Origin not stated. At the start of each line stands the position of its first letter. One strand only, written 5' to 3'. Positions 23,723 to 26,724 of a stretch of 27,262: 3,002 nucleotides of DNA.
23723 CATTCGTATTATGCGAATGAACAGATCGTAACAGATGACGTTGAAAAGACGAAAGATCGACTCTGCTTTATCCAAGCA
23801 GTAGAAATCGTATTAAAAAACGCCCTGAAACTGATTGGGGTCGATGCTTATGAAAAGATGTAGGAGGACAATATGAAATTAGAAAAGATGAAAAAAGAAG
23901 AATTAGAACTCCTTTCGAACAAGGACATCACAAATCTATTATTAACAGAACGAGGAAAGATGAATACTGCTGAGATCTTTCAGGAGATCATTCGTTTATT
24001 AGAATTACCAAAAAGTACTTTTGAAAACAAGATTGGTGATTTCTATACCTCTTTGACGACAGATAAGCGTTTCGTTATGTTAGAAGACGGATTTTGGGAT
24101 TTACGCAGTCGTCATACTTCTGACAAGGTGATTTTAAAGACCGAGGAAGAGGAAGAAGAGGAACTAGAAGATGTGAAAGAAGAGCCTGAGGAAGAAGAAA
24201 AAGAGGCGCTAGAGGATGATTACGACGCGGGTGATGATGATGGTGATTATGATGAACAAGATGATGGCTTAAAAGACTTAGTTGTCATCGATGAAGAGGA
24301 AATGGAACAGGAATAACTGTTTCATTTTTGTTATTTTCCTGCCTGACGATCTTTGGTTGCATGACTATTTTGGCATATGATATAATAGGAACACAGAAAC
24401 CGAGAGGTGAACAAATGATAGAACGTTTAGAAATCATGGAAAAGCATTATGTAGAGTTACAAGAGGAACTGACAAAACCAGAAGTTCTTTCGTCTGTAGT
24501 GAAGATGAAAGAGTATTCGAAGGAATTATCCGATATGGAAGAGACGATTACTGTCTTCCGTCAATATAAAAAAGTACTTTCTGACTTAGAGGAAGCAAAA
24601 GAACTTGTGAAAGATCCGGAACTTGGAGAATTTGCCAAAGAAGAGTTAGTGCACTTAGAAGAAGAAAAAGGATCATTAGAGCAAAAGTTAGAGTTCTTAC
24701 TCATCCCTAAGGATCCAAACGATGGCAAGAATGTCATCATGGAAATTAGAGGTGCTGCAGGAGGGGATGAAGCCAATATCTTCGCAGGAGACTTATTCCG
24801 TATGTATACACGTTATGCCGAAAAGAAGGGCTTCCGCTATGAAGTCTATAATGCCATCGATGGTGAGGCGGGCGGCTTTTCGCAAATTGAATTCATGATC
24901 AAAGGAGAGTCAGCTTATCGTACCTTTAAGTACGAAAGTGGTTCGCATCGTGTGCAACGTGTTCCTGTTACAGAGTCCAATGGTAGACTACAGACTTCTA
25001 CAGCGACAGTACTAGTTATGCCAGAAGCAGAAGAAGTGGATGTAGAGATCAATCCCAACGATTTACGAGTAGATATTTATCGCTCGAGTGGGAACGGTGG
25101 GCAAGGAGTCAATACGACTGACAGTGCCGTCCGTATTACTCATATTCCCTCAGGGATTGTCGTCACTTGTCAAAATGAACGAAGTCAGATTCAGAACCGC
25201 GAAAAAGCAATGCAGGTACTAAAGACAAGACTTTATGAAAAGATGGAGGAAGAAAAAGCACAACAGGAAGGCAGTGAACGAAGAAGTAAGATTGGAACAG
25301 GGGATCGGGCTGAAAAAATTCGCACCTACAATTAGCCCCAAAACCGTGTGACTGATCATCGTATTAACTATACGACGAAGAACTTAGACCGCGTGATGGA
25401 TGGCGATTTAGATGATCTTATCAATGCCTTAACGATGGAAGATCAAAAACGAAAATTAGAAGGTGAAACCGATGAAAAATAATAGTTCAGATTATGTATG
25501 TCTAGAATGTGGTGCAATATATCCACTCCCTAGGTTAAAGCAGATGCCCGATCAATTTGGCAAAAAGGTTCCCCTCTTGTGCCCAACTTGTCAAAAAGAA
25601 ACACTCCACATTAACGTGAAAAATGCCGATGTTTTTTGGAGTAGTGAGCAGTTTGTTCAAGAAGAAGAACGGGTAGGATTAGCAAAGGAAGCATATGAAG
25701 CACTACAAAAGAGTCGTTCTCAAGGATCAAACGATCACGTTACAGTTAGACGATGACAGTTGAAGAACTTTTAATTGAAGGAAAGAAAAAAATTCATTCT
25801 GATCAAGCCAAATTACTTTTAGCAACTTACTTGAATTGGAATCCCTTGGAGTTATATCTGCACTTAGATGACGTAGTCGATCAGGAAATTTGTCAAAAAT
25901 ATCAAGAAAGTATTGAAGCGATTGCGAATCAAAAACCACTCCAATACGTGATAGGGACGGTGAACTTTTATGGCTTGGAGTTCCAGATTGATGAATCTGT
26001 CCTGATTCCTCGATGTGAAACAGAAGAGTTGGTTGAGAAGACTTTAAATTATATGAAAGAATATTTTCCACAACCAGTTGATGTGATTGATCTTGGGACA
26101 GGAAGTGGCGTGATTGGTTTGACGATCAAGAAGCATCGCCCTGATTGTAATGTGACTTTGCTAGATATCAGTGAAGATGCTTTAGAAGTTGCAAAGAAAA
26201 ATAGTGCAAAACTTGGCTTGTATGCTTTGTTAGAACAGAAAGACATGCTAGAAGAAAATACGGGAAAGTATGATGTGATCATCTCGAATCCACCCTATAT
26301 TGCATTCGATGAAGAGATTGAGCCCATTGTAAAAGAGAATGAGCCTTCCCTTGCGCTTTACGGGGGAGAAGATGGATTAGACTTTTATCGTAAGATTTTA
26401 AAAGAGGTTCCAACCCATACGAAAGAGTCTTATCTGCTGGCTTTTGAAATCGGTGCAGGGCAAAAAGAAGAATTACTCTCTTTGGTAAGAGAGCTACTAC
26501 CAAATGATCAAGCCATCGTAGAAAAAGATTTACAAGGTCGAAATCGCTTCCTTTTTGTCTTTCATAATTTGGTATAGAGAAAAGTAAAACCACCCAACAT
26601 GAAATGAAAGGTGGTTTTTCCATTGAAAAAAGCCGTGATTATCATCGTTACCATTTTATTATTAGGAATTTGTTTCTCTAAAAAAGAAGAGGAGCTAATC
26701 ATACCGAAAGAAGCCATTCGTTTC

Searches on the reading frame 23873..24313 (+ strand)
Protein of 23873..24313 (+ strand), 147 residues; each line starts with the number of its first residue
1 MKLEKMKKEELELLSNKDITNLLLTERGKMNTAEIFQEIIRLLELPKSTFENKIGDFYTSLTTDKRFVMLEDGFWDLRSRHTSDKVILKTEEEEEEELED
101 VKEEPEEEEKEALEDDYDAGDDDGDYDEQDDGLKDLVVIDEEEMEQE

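Call 9: search_protein_families(library=ncbifam, proteins=[window:23873-24313:+])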
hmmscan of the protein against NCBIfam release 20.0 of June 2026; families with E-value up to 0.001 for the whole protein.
window:23873-24313:+ (147 aa): 2 families
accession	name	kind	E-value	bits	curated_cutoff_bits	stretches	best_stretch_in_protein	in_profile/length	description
TIGR04567.1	RNAP_delt_lowGC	equivalog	2.9e-15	56.2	42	1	19-87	8-77/83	DNA-directed RNA polymerase subunit delta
NF045964.1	RNAP_delt_plasma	equivalog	2.4e-10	40.4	72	1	18-79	5-77/77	DNA-directed RNA polymerase subunit delta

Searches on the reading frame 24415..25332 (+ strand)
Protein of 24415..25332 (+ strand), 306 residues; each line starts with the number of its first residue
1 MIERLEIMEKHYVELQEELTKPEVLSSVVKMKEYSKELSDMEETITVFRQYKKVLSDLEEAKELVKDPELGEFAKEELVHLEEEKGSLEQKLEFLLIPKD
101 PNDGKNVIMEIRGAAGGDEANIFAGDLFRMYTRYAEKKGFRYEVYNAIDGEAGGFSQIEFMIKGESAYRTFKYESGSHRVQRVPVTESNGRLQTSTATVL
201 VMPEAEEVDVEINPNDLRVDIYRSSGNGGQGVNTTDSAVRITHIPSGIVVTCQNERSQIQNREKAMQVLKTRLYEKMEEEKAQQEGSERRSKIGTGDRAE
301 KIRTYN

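Call 56: search_protein_families(library=pfam, proteins=[window:24415-25332:+])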
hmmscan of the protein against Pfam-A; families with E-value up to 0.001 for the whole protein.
window:24415-25332:+ (306 aa): 2 families
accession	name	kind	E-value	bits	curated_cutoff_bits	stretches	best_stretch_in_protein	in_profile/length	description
PF03462.23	PCRF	-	2.1e-69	233.7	24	1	8-199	1-194/194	PCRF domain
PF00472.26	RF-1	-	8.9e-40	135.7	35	1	206-306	1-105/116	RF-1 domain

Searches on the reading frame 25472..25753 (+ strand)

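Call 9: search_protein_families(library=ncbifam, proteins=[window:25472-25753:+])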
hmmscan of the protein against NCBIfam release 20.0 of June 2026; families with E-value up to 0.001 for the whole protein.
window:25472-25753:+ (94 aa): 0 families

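Call 56: search_protein_families(library=pfam, proteins=[window:25472-25753:+])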
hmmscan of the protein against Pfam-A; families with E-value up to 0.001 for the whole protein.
window:25472-25753:+ (94 aa): 1 family
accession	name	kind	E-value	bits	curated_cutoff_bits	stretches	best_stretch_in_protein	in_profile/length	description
PF08792.16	A2L_zn_ribbon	-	0.00068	19.7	22.9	0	4-19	18-33/33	A2L zinc ribbon domain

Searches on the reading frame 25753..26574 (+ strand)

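Call 9: search_protein_families(library=ncbifam, proteins=[window:25753-26574:+])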
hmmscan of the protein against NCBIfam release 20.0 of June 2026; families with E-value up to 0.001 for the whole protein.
window:25753-26574:+ (274 aa): 29 families (the best 25 are shown)
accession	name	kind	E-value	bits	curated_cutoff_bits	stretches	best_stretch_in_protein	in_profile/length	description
TIGR03534.1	RF_mod_PrmC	equivalog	8e-75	251.5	199.1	1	19-267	2-252/253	peptide chain release factor N(5)-glutamine methyltransferase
TIGR00536.1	hemK_fam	subfamily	1.2e-57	195.2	115.5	1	12-270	20-281/286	HemK family protein methyltransferase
TIGR03533.1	L3_gln_methyl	equivalog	2.8e-44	151.6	229.7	1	17-238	31-256/284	50S ribosomal protein L3 N(5)-glutamine methyltransferase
NF002421.0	PRK01544.1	equivalog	3.3e-32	111.9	567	2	108-267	139-302/524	bifunctional peptide chain release factor N(5)-glutamine methyltransferase PrmC/tRNA (guanosine(46)-N7)-methyltransferase TrmB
TIGR03704.1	PrmC_rel_meth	equivalog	8.5e-25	87.6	248.8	1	54-240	34-223/251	putative protein N(5)-glutamine methyltransferase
NF011529.0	PRK14968.1-3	equivalog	1.9e-21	76.4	162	1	71-226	4-149/198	putative methyltransferase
TIGR00537.1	hemK_rel_arch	hypoth_equivalog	1.5e-14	54.1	87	1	107-226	19-133/179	HemK2/MTQ2 family protein methyltransferase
NF007023.0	PRK09489.1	equivalog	3.9e-12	46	295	1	110-182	199-271/342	16S rRNA (guanine(1207)-N(2))-methyltransferase RsmC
NF011530.0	PRK14968.1-4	equivalog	1.2e-09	37.8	243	1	90-224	26-148/202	putative methyltransferase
NF001786.0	PRK00517.2-4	equivalog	6e-08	32.1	327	1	92-179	128-213/277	50S ribosomal protein L11 methyltransferase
TIGR02072.1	BioC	equivalog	9.4e-07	28.9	184.95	1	98-179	24-104/244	malonyl-ACP O-methyltransferase BioC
NF011528.0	PRK14968.1-2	equivalog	1.3e-06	28.1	171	1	70-222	7-151/205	putative methyltransferase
NF047853.1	tRm6a37MtseTrmN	equivalog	3.2e-06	27.1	350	1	110-184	46-126/244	tRNA(1)(Val) (adenine(37)-N(6))-methyltransferase TrmN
NF011527.0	PRK14968.1-1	equivalog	4.3e-06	26.6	242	1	108-219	35-137/192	putative methyltransferase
TIGR00138.1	rsmG_gidB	equivalog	5.9e-06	26.1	99.5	1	94-196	31-137/183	16S rRNA (guanine(527)-N(7))-methyltransferase RsmG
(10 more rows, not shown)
